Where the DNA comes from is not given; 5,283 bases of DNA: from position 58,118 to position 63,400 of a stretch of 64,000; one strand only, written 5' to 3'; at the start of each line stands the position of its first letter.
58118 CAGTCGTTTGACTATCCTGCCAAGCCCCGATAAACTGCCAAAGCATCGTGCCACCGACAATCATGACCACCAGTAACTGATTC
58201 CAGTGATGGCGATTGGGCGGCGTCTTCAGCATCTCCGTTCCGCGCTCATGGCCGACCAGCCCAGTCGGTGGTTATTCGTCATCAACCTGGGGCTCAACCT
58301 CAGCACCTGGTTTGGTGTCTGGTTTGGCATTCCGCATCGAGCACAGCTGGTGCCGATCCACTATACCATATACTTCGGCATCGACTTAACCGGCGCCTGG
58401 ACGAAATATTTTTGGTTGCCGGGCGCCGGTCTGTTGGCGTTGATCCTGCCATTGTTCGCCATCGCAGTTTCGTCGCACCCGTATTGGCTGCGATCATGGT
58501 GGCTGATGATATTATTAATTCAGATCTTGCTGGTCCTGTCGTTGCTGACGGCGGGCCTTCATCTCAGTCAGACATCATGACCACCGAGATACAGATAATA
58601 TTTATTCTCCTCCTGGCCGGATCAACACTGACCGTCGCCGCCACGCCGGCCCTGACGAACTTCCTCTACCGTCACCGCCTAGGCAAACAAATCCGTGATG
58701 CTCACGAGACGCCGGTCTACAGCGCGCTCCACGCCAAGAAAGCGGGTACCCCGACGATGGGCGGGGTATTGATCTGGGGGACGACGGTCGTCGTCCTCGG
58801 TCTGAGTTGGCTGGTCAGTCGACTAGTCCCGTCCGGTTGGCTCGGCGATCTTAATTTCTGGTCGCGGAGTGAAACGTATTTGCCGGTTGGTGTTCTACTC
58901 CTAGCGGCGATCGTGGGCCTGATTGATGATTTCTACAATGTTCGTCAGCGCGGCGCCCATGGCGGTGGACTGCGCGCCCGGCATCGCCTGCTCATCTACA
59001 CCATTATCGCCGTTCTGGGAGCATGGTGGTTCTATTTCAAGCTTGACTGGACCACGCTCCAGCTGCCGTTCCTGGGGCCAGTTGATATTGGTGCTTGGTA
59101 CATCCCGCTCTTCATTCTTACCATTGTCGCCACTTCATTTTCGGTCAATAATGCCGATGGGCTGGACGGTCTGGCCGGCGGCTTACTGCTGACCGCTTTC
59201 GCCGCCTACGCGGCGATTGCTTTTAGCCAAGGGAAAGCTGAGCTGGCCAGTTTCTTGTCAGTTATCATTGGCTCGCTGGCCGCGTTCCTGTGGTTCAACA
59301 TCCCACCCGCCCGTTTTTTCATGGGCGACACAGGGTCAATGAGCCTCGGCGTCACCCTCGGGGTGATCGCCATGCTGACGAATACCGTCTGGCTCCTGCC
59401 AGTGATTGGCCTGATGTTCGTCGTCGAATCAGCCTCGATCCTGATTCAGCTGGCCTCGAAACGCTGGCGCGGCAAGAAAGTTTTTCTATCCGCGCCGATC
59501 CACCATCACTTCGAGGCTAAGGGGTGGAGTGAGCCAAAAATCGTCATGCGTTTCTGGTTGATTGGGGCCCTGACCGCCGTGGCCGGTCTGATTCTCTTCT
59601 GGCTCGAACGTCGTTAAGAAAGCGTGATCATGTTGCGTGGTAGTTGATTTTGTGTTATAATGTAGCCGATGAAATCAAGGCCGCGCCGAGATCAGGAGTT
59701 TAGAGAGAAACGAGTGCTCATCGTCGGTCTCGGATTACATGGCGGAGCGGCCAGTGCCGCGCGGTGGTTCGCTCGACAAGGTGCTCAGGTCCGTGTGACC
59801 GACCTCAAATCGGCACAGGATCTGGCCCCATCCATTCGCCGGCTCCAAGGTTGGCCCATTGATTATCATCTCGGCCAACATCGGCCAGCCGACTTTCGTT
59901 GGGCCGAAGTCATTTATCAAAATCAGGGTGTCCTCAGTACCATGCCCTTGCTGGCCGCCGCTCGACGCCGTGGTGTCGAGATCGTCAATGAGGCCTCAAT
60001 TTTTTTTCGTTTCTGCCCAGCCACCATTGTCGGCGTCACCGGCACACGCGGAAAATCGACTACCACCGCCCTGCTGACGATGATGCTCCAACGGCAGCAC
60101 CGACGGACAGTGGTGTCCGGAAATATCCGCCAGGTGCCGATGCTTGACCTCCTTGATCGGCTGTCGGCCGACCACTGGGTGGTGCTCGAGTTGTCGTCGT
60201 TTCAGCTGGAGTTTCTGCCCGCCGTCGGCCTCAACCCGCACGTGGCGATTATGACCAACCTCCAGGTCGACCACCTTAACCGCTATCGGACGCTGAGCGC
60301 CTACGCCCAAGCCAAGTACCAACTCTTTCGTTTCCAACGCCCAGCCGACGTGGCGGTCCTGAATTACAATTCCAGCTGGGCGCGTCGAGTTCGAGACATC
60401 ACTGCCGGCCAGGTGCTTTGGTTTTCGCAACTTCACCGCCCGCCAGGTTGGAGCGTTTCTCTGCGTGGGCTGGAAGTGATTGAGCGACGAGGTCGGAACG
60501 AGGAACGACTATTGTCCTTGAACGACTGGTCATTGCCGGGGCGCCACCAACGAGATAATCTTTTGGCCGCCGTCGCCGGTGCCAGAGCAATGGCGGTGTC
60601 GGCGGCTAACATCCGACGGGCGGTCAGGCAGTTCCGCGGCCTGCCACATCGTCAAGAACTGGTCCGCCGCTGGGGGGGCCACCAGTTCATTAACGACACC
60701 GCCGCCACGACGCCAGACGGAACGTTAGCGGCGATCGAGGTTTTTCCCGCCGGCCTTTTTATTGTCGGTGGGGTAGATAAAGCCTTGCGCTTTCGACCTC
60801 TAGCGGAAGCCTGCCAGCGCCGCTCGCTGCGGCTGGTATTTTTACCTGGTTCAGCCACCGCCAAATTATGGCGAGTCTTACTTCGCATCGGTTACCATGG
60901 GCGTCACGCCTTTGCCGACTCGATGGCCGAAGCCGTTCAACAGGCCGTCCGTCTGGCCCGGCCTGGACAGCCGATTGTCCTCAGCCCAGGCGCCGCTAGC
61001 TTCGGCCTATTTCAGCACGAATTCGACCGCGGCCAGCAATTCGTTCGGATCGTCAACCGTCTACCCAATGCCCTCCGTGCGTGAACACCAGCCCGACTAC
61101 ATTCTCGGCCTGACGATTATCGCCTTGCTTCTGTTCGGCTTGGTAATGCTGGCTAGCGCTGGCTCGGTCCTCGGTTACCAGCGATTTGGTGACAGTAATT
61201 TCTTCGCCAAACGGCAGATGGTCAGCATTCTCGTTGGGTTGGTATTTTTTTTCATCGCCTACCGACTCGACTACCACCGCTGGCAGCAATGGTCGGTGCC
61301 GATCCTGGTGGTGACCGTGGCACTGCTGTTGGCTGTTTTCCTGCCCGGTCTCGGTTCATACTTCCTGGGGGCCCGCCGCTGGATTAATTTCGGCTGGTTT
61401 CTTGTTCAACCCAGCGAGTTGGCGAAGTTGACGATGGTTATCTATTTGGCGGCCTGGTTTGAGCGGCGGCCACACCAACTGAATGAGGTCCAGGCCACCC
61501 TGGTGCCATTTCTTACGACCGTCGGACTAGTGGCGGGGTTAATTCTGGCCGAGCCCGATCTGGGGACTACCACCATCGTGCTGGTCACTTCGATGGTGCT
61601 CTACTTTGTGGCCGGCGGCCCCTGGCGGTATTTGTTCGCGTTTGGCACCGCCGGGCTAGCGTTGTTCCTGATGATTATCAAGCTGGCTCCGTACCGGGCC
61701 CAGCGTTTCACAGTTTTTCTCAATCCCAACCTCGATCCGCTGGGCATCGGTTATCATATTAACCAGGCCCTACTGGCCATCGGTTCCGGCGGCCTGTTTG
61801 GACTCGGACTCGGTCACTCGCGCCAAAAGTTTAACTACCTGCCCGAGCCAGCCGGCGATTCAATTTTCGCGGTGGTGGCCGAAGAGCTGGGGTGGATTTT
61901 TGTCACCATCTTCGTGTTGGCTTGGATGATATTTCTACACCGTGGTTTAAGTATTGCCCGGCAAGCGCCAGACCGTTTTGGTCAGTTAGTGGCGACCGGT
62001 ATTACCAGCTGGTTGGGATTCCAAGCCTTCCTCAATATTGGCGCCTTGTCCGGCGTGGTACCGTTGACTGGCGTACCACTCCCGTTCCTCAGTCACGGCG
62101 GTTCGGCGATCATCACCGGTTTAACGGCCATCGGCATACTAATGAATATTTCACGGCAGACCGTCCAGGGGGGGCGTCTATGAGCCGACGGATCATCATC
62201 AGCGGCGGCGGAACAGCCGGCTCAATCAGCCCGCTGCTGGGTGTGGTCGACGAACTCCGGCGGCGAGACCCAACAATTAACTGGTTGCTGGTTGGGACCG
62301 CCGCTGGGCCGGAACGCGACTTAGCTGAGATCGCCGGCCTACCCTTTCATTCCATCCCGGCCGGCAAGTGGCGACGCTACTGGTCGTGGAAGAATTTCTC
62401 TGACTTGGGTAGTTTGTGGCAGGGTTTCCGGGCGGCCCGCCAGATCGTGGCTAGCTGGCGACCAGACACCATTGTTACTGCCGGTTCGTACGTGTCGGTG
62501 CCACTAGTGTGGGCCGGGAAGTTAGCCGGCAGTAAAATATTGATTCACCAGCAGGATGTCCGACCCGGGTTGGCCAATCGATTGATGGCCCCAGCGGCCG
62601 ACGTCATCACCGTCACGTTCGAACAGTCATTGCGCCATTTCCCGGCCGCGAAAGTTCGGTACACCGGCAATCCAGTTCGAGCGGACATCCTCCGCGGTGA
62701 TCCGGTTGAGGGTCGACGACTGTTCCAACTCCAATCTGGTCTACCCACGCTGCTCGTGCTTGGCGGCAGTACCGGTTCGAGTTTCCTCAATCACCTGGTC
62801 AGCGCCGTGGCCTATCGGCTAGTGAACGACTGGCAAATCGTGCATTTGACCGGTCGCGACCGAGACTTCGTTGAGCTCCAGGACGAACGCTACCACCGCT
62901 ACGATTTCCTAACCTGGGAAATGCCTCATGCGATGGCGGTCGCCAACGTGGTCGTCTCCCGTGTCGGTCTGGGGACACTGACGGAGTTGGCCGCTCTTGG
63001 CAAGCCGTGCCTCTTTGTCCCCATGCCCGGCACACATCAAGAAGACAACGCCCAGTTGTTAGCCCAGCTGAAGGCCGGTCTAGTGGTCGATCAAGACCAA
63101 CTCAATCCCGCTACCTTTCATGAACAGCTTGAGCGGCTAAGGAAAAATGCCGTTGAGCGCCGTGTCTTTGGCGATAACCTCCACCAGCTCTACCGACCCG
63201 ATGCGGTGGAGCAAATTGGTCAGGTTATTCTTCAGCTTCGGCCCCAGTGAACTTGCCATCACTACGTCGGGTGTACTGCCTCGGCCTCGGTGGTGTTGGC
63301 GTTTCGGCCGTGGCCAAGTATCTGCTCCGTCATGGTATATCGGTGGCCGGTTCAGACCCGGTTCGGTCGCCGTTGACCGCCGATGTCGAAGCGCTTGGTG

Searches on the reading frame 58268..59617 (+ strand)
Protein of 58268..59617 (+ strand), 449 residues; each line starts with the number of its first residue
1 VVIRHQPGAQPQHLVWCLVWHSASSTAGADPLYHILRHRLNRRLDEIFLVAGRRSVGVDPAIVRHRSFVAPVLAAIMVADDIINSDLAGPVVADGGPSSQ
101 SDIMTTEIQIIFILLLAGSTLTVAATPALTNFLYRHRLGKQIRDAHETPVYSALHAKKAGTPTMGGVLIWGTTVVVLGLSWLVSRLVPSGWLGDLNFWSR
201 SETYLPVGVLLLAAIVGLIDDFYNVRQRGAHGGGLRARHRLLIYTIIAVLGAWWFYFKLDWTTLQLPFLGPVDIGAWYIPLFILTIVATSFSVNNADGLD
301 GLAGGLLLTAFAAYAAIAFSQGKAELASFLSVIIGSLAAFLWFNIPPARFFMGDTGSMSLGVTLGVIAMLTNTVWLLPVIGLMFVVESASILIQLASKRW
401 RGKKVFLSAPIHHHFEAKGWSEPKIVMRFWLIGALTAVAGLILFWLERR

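Call 82: search_protein_families(library=pfam, proteins=[window:58268-59617:+], max_evalue=0.00001)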
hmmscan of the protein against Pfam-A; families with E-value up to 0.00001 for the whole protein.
window:58268-59617:+ (449 aa): 2 families
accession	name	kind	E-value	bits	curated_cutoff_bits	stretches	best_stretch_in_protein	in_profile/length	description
PF00953.26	Glycos_transf_4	-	1.4e-32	113.4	27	1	208-370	6-158/160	Glycosyl transferase family 4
PF10555.14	MraY_sig1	-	8.6e-06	25.4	20.1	0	158-169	1-12/13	Phospho-N-acetylmuramoyl-pentapeptide-transferase signature 1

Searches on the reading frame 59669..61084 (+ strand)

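Call 82: search_protein_families(library=pfam, proteins=[window:59669-61084:+], max_evalue=0.00001)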
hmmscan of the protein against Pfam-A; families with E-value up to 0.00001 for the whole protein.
window:59669-61084:+ (471 aa): 3 families
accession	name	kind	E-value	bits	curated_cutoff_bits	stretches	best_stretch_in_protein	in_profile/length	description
PF08245.18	Mur_ligase_M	-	4.2e-24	86.1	24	1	123-303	1-198/200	Mur ligase middle domain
PF21799.2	MurD-like_N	-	8.1e-10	39.3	27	1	14-106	1-87/88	Mur ligase MurD-like, N-terminal domain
PF02875.26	Mur_ligase_C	-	2.1e-07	32.2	28.4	1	327-440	1-125/127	Mur ligase, glutamate ligase domain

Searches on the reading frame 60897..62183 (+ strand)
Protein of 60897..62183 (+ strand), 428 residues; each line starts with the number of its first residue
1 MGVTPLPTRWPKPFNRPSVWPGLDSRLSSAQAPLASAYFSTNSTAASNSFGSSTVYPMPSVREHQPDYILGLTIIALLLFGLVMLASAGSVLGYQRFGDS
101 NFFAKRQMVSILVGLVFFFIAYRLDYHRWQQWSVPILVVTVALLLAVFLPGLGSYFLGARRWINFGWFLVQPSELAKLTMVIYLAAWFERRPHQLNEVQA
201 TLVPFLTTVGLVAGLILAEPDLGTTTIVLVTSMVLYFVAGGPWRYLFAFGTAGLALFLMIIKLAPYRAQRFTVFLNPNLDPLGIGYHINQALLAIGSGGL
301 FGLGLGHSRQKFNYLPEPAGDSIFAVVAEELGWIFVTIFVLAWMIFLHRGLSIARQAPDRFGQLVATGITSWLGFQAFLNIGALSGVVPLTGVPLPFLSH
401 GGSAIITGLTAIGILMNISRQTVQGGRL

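Call 82: search_protein_families(library=pfam, proteins=[window:60897-62183:+], max_evalue=0.00001)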
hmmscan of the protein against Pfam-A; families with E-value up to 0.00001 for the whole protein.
window:60897-62183:+ (428 aa): 1 family
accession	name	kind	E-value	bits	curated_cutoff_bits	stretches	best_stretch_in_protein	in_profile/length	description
PF01098.24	FTSW_RODA_SPOVE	-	1.6e-104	350.2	26.4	1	73-422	6-354/356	Cell cycle protein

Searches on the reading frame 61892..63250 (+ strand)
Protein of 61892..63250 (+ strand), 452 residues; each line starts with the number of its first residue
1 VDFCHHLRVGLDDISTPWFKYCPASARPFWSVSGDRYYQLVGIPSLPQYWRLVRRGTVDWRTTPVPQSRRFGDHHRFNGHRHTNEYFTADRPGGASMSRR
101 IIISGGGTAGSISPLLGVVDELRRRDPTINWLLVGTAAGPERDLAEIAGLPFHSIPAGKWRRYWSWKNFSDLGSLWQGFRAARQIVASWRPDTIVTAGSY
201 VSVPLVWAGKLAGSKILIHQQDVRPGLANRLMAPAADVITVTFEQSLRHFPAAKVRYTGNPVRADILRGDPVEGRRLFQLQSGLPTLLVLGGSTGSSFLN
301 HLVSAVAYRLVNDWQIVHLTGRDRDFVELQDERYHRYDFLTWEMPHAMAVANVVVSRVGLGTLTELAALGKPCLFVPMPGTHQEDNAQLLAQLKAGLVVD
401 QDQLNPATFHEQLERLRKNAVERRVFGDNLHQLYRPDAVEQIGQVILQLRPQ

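Call 82: search_protein_families(library=pfam, proteins=[window:61892-63250:+], max_evalue=0.00001)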
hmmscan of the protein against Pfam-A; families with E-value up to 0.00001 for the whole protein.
window:61892-63250:+ (452 aa): 2 families
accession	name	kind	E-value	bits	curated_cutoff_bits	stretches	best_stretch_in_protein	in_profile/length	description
PF03033.26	Glyco_transf_28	-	2e-29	102.9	26.2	1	101-238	1-136/139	Glycosyltransferase family 28 N-terminal domain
PF04101.22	Glyco_tran_28_C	-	2.5e-27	96.4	22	1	286-420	1-144/166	Glycosyltransferase family 28 C-terminal domain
